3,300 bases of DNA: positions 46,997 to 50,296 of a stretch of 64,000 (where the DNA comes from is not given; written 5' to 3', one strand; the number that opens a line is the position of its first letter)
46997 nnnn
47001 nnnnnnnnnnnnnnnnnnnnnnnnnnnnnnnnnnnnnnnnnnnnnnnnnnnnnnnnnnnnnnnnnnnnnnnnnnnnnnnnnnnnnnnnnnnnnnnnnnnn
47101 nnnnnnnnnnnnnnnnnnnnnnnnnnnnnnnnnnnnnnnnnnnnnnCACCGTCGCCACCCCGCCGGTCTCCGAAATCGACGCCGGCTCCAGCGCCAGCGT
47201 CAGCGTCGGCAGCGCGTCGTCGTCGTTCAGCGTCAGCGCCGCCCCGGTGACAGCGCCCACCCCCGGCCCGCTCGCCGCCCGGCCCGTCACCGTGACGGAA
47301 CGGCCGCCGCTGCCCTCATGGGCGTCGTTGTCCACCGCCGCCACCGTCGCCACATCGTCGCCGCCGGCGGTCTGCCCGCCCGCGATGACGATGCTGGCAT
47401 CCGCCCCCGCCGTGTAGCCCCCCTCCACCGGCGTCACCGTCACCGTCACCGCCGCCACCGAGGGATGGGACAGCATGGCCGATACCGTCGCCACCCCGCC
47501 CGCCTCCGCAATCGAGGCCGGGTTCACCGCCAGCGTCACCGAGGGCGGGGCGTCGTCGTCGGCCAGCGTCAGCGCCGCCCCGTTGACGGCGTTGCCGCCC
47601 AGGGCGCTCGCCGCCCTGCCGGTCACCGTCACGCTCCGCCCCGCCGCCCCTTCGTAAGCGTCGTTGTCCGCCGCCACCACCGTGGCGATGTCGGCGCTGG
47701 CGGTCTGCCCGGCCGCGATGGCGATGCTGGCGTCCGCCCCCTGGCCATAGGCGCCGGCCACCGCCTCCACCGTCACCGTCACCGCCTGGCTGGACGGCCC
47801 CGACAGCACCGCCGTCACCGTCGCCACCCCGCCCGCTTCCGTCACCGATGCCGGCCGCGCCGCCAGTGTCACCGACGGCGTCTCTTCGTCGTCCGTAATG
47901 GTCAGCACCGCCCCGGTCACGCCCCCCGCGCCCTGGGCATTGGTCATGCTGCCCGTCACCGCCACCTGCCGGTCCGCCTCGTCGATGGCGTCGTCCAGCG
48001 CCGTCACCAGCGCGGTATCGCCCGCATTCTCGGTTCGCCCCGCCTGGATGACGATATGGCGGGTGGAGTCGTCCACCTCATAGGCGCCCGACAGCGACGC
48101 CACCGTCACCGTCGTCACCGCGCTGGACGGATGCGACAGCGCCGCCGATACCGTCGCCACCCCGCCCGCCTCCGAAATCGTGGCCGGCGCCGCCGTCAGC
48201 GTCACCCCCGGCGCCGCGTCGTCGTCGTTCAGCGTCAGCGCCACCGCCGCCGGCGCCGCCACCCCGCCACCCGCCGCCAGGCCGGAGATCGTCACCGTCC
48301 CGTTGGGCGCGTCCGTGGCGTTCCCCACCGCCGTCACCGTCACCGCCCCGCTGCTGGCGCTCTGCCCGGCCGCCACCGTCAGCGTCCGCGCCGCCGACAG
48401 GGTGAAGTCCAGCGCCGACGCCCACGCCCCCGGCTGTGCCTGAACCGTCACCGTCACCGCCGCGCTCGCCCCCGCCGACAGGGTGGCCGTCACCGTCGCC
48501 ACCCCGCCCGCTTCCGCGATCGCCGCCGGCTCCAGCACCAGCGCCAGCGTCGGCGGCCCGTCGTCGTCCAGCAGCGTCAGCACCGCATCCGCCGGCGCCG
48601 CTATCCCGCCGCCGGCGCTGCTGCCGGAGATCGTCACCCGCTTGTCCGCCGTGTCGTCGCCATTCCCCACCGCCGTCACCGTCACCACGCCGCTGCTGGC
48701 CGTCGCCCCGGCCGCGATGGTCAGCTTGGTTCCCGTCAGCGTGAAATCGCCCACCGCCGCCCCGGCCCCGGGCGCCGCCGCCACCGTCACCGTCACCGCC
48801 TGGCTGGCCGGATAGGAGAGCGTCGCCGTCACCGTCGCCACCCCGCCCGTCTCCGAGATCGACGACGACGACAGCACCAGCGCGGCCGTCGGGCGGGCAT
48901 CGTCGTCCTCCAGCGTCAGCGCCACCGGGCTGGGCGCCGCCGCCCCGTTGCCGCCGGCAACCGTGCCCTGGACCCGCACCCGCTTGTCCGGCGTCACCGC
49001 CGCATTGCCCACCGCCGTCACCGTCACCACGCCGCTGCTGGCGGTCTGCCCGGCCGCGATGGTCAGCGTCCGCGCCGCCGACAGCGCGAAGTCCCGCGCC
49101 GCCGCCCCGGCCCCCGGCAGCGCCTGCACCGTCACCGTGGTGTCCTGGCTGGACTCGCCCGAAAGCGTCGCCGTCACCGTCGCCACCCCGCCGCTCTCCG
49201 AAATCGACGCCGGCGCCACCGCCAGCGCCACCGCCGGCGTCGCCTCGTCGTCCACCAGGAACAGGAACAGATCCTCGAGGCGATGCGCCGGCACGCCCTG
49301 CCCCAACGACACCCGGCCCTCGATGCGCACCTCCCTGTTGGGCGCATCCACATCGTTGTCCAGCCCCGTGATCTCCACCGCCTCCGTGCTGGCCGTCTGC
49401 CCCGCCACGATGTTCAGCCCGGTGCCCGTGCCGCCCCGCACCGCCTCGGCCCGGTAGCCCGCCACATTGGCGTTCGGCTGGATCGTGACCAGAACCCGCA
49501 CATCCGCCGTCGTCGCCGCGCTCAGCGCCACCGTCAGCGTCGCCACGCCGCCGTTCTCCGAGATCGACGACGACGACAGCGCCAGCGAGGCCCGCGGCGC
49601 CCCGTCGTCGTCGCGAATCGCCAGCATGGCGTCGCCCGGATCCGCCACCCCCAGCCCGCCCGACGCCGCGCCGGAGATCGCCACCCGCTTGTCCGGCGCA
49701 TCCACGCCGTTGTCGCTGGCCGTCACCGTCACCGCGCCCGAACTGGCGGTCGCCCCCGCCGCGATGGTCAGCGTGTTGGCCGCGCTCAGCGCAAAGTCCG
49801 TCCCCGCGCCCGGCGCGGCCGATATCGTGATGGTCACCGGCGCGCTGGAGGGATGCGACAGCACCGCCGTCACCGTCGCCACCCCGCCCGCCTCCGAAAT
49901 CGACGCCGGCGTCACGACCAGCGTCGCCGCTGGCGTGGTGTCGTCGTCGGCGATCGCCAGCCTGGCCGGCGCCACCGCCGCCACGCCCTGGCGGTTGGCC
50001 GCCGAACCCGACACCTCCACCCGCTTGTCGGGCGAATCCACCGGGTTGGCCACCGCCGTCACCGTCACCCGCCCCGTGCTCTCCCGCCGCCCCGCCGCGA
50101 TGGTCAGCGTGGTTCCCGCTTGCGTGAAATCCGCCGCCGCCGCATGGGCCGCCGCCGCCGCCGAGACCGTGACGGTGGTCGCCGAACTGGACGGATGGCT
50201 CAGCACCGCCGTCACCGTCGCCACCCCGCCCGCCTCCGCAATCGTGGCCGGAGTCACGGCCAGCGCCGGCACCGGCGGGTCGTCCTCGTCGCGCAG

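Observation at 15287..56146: One uninterrupted ~40.8-kb ORF encoding a ~13,600-aa protein, among the largest bacterial proteins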

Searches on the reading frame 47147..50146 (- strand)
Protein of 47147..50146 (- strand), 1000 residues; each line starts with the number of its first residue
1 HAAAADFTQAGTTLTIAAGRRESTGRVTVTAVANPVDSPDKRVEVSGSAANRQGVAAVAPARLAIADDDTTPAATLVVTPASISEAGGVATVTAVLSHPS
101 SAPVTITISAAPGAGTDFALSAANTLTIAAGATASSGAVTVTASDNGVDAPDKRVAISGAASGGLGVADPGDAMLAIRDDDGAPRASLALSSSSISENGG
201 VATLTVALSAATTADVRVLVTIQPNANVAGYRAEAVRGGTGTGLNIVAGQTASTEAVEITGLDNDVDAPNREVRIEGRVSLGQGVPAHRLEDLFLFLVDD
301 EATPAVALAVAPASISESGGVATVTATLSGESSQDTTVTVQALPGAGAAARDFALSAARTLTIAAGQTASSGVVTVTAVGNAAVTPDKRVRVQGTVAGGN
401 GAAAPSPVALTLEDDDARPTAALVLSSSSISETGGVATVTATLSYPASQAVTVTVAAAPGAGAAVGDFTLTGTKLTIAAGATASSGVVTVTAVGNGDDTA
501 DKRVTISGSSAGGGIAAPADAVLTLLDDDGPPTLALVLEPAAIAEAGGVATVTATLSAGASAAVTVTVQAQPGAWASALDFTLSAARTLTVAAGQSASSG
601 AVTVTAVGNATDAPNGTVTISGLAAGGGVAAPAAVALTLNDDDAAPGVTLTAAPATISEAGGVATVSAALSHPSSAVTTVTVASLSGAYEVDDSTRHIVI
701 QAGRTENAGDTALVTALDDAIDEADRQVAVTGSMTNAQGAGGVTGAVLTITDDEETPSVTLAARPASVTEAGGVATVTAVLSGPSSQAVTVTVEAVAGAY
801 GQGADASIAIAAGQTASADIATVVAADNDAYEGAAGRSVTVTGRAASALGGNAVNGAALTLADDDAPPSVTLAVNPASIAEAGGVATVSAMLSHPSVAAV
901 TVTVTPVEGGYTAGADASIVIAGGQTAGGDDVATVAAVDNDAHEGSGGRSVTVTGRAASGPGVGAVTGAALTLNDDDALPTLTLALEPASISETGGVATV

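Call 4: search_protein_families(library=pfam, proteins=[window:47147-50146:-], max_evalue=0.01)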
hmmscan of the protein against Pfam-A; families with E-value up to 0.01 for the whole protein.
window:47147-50146:- (1000 aa): 6 families
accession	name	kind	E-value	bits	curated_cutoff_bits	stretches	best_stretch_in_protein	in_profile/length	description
PF20579.4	LapA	-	1.4e-19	70.7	27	2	77-165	7-82/99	LapA domain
PF03160.20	Calx-beta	-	1.4e-16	61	27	0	414-529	1-119/119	Calx-beta domain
PF19135.5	DUF5818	-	0.00019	21.4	27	0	374-400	21-47/57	Protein of unknown function (DUF5818)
PF11906.13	DUF3426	-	0.00049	20.6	27.7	0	523-573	90-138/147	Protein of unknown function (DUF3426)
PF13944.12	Calycin_like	-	0.0053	17.5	30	1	438-520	23-105/124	Calycin-like beta-barrel domain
PF16397.10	DUF5006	-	0.0085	15.7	34.1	0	85-143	160-218/263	Domain of unknown function (DUF5006)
